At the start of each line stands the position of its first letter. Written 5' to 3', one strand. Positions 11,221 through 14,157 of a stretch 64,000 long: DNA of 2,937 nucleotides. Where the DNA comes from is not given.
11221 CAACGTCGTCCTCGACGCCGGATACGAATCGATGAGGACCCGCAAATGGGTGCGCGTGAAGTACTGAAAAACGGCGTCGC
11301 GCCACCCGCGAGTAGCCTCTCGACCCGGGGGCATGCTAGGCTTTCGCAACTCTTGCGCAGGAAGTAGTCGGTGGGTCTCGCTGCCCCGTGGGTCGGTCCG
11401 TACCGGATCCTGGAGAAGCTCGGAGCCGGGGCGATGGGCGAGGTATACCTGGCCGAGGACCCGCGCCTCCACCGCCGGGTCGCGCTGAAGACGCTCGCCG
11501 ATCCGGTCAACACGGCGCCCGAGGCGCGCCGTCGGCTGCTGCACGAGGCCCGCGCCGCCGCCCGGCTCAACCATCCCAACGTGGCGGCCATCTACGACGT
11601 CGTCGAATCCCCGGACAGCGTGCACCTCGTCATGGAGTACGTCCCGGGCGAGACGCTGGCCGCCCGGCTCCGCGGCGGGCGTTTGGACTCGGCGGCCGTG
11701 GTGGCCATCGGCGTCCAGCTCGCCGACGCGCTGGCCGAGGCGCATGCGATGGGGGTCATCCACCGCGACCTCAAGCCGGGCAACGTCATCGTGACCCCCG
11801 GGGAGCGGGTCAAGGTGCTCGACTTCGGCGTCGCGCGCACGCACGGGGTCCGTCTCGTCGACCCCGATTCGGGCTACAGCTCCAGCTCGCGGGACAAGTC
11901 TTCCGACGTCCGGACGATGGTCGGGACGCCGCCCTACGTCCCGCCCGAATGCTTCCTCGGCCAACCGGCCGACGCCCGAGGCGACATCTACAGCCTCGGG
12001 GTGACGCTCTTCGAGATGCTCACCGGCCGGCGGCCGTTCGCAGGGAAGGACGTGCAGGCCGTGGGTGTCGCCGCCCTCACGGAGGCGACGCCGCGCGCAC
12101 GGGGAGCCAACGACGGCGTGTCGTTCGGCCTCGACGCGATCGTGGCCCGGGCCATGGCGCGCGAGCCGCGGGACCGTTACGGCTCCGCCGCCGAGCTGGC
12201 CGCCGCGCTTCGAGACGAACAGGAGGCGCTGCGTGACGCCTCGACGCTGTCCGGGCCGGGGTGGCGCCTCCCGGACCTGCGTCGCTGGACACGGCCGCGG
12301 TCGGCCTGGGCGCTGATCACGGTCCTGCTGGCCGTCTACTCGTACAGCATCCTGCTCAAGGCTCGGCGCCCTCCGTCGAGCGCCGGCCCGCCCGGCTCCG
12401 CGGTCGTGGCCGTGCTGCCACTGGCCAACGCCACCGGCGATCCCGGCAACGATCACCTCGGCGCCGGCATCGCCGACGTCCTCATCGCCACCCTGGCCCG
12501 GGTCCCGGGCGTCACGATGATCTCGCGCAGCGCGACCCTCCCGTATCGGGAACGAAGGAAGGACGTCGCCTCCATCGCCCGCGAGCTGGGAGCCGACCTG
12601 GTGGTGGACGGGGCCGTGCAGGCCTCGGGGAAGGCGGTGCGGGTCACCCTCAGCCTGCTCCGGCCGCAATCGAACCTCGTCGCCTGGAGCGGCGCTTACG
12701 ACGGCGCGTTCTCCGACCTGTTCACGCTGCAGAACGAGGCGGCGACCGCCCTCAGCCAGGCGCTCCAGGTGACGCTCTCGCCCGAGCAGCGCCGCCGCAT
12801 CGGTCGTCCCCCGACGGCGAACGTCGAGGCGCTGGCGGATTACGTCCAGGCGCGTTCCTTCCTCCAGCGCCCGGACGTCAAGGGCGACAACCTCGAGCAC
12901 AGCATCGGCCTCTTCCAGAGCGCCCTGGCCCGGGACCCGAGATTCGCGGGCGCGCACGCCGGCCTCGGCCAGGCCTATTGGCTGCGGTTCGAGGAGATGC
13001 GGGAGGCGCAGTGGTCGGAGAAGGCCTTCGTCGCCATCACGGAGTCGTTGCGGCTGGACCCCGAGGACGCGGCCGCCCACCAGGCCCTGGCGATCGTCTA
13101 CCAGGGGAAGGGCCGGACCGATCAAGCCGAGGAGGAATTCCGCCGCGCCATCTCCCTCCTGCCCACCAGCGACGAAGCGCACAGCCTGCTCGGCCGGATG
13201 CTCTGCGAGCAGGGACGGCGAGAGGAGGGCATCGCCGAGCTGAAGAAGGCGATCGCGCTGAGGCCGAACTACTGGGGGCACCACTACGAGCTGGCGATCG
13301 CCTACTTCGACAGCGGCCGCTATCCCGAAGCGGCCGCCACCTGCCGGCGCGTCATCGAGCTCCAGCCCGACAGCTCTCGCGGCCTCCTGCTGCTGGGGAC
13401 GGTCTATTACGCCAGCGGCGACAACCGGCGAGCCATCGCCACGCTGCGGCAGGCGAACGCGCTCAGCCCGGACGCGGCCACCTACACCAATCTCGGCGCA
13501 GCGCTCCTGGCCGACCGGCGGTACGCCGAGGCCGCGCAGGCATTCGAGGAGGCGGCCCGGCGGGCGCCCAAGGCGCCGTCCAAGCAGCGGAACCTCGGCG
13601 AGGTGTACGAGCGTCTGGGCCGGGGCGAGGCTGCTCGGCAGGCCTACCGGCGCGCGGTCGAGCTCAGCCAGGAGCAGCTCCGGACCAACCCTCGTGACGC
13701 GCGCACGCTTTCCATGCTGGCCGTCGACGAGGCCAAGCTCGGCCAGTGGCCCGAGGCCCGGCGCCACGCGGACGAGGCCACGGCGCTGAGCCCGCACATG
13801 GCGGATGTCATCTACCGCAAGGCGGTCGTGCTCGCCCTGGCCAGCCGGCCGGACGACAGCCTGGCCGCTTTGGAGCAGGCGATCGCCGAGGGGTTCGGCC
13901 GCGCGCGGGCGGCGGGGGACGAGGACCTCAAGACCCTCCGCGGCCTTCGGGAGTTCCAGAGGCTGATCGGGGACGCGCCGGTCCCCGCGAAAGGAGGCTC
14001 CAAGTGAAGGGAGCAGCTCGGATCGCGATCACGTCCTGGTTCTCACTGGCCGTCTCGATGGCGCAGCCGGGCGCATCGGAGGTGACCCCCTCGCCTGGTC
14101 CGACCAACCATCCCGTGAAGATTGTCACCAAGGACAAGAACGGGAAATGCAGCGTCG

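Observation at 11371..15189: Hanks-type Ser/Thr kinase (TPR), small secreted protein and wHTH-FHA transcription factor form one cluster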

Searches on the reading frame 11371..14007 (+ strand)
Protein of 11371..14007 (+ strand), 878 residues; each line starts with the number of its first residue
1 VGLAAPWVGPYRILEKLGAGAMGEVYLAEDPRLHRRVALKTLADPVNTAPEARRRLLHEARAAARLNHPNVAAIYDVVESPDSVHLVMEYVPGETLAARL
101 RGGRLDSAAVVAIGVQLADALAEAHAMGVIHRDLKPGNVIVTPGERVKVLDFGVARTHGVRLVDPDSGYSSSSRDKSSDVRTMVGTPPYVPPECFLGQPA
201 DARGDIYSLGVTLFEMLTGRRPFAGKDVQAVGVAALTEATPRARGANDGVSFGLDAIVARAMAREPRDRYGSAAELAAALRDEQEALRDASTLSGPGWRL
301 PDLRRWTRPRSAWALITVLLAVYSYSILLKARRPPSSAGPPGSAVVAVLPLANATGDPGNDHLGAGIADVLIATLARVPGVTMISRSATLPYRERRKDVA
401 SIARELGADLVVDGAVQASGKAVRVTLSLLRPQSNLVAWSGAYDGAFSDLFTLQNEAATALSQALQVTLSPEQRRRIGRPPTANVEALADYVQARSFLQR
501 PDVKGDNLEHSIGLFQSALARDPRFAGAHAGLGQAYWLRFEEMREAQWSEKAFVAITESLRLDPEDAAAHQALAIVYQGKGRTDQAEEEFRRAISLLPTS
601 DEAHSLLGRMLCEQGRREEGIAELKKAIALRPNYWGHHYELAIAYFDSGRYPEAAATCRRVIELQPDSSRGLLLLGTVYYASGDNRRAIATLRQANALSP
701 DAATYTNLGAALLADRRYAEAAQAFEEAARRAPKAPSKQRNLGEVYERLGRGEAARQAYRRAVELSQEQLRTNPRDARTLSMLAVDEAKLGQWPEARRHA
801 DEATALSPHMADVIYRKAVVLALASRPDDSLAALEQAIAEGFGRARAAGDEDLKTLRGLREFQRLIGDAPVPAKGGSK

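Call 4: search_protein_families(library=pfam, proteins=[window:11371-14007:+], max_evalue=0.01)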
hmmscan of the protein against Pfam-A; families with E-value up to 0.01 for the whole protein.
window:11371-14007:+ (878 aa): 27 families (the best 25 are shown)
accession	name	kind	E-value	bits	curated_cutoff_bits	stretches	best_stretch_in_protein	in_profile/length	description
PF00069.31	Pkinase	-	3.1e-45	155.1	31.7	1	11-238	1-212/263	Protein kinase domain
PF07719.23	TPR_2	-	2.6e-35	118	27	5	638-667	4-33/34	Tetratricopeptide repeat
PF07714.23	PK_Tyr_Ser-Thr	-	7.3e-31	107.8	23.1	1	13-269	3-248/258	Protein tyrosine and serine/threonine kinase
PF00515.34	TPR_1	-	1.3e-28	98.1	27.8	3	638-667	4-33/34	Tetratricopeptide repeat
PF14559.12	TPR_19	-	2.7e-28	98.5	25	5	647-712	3-68/68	Tetratricopeptide repeat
PF13414.12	TPR_11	-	8.2e-28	96.3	26.8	3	608-649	1-42/42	TPR repeat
PF13431.12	TPR_17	-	3.1e-27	93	24.4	2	557-588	3-34/34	Tetratricopeptide repeat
PF13424.12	TPR_12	-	1.8e-25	89.4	30.1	3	739-806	6-74/77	Tetratricopeptide repeat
PF13432.12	TPR_16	-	2.7e-25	88.9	32.7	5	608-668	4-64/65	Tetratricopeptide repeat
PF13181.12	TPR_8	-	1.2e-23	81.7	25.7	1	741-768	6-33/34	Tetratricopeptide repeat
PF13428.12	TPR_14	-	8.2e-19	66.7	23.5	2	568-610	2-44/44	Tetratricopeptide repeat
PF23914.1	TPR_CcmH_CycH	-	1.9e-17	64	42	2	700-799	47-143/158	Cytochrome c-type biogenesis protein H TPR domain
PF13176.12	TPR_7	-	2.3e-14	52.6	27.9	0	741-768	4-31/36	Tetratricopeptide repeat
PF12895.13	ANAPC3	-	2e-13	50.8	27.2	1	648-728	2-82/82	Anaphase-promoting complex, cyclosome, subunit 3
PF13174.12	TPR_6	-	3.6e-13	49.7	26.3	0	639-668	4-33/33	Tetratricopeptide repeat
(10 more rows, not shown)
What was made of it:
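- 11371..14007 (+): Gene for a membrane Hanks-type Ser/Thr kinase, 878 aa. Pfam Pkinase E=3e-45 plus TPR families (call 4).
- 12838..13968 (+): Extracytoplasmic TPR array (about aa 490-866), ending in a 'TPR end-of-group' domain. Pfam TPR_1/2/8/11/12/16/19 and related families (call 4).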

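Call 39: search_protein_families(library=ncbifam, proteins=[window:11371-14007:+], max_evalue=0.001)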
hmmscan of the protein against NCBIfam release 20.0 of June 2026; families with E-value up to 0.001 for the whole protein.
window:11371-14007:+ (878 aa): 47 families (the best 25 are shown)
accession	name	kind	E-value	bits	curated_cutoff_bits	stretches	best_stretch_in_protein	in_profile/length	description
NF033483.0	PknB_PASTA_kin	equivalog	5e-80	270.1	450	1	11-286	9-271/563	Stk1 family PASTA domain-containing Ser/Thr kinase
NF052427.1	StpK7MSMEG_1200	equivalog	7.3e-52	176.7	900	1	8-323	6-308/601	serine/threonine protein kinase StpK7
NF009651.0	PRK13184.1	equivalog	1.9e-45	155.2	839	1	9-282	2-289/932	serine/threonine-protein kinase PknD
NF047741.1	antiphage_MADS6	equivalog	8.9e-44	150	460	2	116-286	307-463/612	methylation-associated defense system protein kinase MAD6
TIGR03903.1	TOMM_kin_cyc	equivalog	6.7e-38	130.2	705.75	1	35-281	4-245/1267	TOMM system kinase/cyclase fusion protein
TIGR02521.1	type_IV_pilW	equivalog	6.4e-30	104.4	154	3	549-630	47-128/234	type IV pilus biogenesis/stability protein PilW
NF038150.1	lanthi_synth_IV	equivalog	4.1e-29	101.5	650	1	11-286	191-459/851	class IV lanthionine synthetase LanL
TIGR02917.1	PEP_TPR_lipo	equivalog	1.8e-28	98.9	312.2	1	490-811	497-804/899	XrtA/PEP-CTERM system TPR-repeat protein PrsT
NF040959.1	MamA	equivalog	3.4e-28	98.5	200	3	649-771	51-174/204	magnetosome protein MamA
NF033442.0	BREX_PglW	equivalog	2.4e-26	91.8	990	1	10-283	513-769/1391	BREX system serine/threonine kinase PglW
NF053615.1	SerThrKinAfsKStmc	equivalog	5.5e-22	78.2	1300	1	8-279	12-263/809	protein serine/threonine kinase AfsK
NF033762.1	social_mot_Tgl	equivalog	1.1e-18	67.5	225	1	567-765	31-233/252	social motility TPR repeat lipoprotein Tgl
NF047558.1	TPR_END_plus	domain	1.3e-18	66.7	32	1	814-866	2-55/56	TPR end-of-group domain-containing protein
NF033758.1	gliding_GltE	equivalog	4.4e-18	65.5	225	1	593-715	214-335/411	adventurous gliding motility TPR repeat lipoprotein GltE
TIGR02552.1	LcrH_SycD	equivalog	5.2e-16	58.6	104.8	1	707-782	57-132/136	SycD/LcrH family type III secretion system chaperone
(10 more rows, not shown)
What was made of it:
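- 12838..13968 (+): NCBIfam NF047558 at 66.7 bits against a cut-off of 32 (call 39).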

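Call 66: search_protein_families(library=padloc, proteins=[window:11371-14007:+], max_evalue=0.001)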
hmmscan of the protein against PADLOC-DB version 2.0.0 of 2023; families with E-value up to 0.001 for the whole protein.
window:11371-14007:+ (878 aa): 34 families (the best 25 are shown)
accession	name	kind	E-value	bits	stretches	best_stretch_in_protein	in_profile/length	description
PDLC04042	PD-T4-6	-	1.7e-81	272.1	1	8-288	8-277/292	-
PDLC04053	PD-T4-6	-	7.3e-79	263.4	1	3-287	3-275/311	-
PDLC04061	PD-T4-6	-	1.1e-77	260.7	1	9-290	16-290/510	-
PDLC04054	PD-T4-6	-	1.3e-71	239.8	1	9-282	11-272/347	-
PDLC04043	PD-T4-6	-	8.9e-71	237.3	1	8-379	14-354/452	-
PDLC04039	PD-T4-6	-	7.7e-70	234.1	1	8-284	13-276/458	-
PDLC04060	PD-T4-6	-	1.8e-68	229.7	1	10-282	9-268/486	-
PDLC04047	PD-T4-6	-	1.6e-66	222.6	1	8-282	9-271/327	-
PDLC04041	PD-T4-6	-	4.5e-65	218.6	1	6-283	25-293/443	-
PDLC04057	PD-T4-6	-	3e-64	215.6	1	9-282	8-269/443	-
PDLC04138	mad6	-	7.5e-62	208.1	1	11-283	53-313/659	mads_6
PDLC04052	PD-T4-6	-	2.6e-61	206.3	1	10-281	10-274/496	-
PDLC04040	PD-T4-6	-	1.1e-59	200.6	1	17-282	2-264/547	-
PDLC01088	C3a189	-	1.8e-58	196.8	1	17-314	5-269/840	kinase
PDLC04048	PD-T4-6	-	4.8e-56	188.6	1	10-281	11-270/354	-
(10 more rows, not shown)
